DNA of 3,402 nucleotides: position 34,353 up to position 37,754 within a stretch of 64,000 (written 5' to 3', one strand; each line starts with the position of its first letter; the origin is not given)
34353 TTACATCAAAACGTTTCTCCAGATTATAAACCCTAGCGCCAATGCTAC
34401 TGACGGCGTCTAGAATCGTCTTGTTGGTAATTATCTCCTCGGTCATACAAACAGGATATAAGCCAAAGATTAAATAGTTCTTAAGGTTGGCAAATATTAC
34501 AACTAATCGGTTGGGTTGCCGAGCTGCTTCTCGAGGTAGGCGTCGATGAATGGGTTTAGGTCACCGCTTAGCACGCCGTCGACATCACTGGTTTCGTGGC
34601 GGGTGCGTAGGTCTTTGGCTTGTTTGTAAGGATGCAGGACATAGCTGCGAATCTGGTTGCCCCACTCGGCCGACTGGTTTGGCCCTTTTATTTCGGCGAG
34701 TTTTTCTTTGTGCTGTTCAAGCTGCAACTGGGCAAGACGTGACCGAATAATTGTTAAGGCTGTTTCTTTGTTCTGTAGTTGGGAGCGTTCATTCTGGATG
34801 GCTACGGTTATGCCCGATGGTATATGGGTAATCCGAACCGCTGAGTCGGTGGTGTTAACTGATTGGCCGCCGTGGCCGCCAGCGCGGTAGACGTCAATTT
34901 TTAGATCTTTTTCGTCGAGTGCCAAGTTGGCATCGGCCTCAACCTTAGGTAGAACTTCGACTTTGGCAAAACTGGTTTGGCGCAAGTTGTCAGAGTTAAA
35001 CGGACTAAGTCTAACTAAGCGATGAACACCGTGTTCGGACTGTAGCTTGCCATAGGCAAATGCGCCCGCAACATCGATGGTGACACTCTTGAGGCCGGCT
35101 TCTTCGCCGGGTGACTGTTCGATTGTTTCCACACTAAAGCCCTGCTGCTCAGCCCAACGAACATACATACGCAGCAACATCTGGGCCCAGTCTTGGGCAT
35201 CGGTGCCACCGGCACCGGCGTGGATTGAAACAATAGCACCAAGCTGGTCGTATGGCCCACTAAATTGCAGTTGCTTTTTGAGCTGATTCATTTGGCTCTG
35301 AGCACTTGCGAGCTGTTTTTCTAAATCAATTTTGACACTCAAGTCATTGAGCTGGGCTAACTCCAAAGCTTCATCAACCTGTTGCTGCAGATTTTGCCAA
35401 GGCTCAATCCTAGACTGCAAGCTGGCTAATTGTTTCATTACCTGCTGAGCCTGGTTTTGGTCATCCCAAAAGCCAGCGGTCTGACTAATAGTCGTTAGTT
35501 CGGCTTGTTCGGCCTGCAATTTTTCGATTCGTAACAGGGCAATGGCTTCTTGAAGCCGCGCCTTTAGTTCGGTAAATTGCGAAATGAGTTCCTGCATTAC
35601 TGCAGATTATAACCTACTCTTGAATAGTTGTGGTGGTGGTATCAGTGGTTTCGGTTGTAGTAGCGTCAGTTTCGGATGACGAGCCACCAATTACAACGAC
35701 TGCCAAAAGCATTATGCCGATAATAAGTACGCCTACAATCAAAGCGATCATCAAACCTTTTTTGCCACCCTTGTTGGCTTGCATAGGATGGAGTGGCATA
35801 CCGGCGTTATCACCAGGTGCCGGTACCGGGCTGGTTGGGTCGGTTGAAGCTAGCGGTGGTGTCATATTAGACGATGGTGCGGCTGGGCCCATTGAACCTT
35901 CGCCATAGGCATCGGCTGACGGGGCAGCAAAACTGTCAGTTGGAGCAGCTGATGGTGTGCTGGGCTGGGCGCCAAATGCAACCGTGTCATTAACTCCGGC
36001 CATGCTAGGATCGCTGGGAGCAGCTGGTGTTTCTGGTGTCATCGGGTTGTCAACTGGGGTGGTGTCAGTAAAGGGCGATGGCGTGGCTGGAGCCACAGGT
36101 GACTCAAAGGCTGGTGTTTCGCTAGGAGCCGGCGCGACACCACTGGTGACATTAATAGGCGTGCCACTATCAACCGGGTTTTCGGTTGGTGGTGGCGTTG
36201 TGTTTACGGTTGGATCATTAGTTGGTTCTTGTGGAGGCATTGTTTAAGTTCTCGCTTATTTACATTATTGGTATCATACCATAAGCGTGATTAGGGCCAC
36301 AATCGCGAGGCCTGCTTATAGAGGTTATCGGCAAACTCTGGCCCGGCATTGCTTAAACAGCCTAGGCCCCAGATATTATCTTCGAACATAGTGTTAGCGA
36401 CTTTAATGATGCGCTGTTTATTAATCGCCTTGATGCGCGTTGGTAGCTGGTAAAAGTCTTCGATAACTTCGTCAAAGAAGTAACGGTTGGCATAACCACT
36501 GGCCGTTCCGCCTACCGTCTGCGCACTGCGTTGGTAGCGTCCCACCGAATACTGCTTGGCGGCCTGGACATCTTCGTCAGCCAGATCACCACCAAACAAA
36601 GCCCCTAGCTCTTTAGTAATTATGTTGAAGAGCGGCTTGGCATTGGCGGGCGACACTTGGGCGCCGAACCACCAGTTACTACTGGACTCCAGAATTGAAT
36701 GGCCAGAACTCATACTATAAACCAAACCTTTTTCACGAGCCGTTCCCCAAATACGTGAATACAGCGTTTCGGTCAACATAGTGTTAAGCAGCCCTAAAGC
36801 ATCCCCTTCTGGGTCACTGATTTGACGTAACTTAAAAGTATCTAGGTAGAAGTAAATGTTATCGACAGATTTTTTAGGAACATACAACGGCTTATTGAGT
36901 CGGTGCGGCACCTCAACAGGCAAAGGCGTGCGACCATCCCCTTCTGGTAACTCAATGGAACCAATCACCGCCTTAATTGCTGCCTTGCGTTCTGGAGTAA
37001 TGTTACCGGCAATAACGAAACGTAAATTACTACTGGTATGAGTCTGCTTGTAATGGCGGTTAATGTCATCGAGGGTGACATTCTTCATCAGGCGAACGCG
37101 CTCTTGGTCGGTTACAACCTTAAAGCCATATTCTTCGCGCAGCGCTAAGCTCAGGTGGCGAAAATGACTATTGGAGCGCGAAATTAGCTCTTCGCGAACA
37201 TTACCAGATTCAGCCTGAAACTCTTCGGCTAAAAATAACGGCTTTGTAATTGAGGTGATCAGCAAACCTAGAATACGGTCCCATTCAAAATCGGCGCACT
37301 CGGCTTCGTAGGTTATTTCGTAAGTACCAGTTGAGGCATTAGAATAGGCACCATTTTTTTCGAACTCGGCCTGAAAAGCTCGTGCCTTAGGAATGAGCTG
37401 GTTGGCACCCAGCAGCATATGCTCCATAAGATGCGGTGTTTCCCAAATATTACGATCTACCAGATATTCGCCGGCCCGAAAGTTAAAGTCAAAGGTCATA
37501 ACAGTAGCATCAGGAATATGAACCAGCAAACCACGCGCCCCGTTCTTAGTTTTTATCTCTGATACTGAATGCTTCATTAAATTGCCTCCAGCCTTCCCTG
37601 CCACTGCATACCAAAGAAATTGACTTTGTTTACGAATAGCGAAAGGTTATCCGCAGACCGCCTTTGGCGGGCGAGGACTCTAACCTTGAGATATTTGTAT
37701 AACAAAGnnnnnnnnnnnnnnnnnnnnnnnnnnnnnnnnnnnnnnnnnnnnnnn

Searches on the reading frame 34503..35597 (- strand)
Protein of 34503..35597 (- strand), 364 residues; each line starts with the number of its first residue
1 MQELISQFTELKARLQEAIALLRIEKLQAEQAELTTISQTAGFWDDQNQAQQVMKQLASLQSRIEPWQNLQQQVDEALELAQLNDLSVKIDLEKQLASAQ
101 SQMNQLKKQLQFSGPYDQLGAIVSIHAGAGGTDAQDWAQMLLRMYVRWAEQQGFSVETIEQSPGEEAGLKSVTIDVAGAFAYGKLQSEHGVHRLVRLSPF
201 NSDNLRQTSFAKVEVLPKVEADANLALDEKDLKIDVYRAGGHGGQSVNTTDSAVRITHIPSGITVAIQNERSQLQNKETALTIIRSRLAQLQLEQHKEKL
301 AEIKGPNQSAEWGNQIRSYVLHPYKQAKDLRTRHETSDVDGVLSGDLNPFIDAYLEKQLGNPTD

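Call 47: search_protein_families(library=pfam, proteins=[window:34503-35597:-], max_evalue=0.00001)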
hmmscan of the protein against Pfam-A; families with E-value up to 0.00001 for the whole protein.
window:34503-35597:- (364 aa): 2 families
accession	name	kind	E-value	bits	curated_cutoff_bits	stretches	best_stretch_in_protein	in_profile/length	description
PF03462.23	PCRF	-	2.3e-51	174.8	24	1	28-213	2-194/194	PCRF domain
PF00472.26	RF-1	-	2e-36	124.9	35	1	224-331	4-116/116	RF-1 domain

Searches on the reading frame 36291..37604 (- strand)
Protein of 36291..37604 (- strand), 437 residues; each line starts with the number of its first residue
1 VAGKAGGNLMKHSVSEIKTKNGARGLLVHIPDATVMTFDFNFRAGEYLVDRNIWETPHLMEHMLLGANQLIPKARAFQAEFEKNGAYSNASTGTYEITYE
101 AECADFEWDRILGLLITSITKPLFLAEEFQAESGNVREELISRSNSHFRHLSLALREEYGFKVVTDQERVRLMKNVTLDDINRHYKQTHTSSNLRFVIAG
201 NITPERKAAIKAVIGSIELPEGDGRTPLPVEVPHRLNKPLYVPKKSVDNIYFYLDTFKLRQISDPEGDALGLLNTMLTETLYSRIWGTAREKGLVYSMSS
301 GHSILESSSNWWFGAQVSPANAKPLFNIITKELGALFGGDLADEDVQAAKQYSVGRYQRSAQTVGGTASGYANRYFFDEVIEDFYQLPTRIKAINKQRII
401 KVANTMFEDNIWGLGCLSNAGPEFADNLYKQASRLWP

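Call 46: search_protein_families(library=pfam, proteins=[window:36291-37604:-], max_evalue=0.00001)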
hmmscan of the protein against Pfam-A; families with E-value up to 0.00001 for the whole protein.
window:36291-37604:- (437 aa): 2 families
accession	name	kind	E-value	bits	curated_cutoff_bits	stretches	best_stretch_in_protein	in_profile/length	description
PF05193.26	Peptidase_M16_C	-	3.6e-20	73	23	1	175-351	1-179/181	Peptidase M16 inactive domain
PF00675.25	Peptidase_M16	-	1.7e-10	41.4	22.3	1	57-150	34-130/149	Insulinase (Peptidase family M16)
